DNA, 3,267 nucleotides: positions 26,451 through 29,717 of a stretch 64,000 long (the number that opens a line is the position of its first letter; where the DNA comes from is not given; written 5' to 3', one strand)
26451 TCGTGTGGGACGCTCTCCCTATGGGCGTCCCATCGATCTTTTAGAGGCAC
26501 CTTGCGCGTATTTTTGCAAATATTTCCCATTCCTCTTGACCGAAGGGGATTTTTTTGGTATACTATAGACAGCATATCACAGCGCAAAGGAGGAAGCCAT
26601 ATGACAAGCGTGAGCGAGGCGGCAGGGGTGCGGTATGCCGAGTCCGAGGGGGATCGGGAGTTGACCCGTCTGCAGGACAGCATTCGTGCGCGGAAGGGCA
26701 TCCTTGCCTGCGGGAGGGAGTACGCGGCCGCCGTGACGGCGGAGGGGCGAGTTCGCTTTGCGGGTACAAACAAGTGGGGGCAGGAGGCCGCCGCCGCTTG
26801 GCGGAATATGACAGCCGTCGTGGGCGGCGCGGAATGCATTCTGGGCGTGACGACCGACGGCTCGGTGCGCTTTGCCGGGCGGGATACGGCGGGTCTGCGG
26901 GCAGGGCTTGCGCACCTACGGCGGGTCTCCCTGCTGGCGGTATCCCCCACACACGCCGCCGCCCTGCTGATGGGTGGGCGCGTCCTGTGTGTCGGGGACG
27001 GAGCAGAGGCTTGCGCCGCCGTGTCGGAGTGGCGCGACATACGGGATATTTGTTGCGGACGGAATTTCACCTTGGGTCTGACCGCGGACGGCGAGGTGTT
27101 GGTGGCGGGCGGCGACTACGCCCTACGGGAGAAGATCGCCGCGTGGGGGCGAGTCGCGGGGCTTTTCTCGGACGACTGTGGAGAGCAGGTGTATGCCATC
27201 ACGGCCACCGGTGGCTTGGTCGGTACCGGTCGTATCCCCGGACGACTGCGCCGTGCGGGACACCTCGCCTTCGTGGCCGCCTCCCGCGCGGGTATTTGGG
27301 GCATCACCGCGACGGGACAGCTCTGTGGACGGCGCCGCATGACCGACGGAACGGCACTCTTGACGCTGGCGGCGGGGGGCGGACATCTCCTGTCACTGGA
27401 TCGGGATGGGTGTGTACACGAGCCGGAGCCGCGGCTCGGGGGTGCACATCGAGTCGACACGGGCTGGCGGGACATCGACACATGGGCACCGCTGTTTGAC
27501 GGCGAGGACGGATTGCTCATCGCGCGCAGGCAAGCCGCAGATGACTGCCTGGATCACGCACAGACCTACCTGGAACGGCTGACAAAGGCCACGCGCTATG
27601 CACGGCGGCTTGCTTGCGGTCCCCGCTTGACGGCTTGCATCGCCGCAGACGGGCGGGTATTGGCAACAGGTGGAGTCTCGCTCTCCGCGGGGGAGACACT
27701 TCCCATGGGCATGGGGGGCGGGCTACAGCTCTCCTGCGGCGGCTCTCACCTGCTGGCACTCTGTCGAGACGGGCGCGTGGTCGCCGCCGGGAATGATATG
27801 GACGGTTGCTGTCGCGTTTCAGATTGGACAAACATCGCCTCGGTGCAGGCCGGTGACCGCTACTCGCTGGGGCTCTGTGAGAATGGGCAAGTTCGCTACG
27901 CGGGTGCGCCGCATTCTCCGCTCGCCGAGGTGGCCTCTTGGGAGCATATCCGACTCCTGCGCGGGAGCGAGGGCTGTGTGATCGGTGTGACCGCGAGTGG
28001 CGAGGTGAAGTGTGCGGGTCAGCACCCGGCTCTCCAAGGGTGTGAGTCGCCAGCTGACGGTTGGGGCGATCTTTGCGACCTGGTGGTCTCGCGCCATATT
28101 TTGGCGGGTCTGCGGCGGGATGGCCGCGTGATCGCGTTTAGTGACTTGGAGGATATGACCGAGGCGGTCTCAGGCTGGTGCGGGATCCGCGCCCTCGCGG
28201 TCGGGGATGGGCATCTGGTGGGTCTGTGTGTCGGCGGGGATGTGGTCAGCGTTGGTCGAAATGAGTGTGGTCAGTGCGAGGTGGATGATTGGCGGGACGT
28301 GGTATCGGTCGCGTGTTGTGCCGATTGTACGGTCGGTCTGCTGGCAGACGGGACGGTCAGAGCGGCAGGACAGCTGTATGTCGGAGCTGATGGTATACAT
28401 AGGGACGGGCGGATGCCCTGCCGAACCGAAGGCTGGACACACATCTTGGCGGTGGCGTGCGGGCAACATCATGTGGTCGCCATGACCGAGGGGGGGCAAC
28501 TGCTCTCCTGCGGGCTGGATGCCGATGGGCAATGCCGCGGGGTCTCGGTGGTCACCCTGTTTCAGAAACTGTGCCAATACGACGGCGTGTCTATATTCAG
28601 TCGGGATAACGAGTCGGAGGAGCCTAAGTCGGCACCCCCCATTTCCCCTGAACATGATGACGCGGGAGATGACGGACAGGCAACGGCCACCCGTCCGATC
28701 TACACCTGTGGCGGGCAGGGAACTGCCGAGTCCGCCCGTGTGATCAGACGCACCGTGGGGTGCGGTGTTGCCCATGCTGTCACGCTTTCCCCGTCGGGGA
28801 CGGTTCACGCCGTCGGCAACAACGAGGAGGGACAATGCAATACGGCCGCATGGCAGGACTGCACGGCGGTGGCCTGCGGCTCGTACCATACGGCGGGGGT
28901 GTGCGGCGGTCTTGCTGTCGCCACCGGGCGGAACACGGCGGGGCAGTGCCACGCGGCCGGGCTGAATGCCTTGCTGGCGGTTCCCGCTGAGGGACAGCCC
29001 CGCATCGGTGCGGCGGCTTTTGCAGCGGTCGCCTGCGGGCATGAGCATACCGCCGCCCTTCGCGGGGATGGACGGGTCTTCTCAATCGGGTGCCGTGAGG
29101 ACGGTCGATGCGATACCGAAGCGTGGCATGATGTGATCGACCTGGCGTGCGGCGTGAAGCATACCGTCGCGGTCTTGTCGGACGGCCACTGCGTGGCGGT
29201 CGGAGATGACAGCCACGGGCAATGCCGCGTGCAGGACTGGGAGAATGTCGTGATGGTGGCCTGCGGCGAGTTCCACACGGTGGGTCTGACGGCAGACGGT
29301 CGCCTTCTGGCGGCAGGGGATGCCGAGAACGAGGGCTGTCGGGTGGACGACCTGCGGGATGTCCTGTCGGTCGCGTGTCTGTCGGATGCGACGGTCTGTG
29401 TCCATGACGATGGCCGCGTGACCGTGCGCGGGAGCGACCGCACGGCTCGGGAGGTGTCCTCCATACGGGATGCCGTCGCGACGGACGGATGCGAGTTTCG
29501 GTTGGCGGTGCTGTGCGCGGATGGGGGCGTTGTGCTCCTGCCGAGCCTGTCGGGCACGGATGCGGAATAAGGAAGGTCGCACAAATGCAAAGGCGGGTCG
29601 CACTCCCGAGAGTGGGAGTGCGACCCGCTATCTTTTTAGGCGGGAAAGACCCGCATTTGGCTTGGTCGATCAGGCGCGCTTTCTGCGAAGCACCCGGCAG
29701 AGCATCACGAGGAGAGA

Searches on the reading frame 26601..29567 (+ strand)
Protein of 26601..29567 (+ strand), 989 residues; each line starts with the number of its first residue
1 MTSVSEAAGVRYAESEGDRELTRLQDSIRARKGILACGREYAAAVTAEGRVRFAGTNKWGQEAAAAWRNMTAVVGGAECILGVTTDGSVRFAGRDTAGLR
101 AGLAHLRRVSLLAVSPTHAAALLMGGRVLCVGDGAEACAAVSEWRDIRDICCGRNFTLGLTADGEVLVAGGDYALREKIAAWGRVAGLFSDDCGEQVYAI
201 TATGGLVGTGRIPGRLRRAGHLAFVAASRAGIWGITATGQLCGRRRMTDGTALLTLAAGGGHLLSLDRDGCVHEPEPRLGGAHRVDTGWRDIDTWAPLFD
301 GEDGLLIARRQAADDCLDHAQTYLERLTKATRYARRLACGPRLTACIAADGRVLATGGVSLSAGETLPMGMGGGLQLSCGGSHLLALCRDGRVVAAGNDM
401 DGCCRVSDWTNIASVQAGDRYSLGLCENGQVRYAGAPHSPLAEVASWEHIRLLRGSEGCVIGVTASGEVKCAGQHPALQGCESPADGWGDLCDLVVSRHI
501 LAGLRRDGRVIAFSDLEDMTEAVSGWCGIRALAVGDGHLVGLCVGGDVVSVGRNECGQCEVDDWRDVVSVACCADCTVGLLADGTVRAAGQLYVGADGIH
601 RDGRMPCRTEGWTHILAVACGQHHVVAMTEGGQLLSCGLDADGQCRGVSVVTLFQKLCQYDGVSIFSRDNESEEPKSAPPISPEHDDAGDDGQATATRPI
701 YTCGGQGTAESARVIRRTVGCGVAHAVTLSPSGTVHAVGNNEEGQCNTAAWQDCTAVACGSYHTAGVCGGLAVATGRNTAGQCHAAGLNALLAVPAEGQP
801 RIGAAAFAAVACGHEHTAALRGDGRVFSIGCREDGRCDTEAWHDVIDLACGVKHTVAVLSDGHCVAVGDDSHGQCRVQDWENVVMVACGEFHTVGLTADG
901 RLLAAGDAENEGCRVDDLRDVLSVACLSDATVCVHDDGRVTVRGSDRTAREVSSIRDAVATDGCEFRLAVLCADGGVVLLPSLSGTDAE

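Call 86: search_protein_families(library=pfam, proteins=[window:26601-29567:+], max_evalue=0.001)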
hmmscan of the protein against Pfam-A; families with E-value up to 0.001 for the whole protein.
window:26601-29567:+ (989 aa): 3 families
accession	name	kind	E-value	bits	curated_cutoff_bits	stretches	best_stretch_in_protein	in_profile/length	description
PF13540.12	RCC1_2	-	1.9e-54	180.6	22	7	883-907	1-25/30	Regulator of chromosome condensation (RCC1) repeat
PF25390.1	WD40_RLD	-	9.1e-50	170.4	150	5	713-946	32-325/363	RCC1-like domain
PF00415.24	RCC1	-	1.1e-06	29.5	21.7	0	604-627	24-49/50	Regulator of chromosome condensation (RCC1) repeat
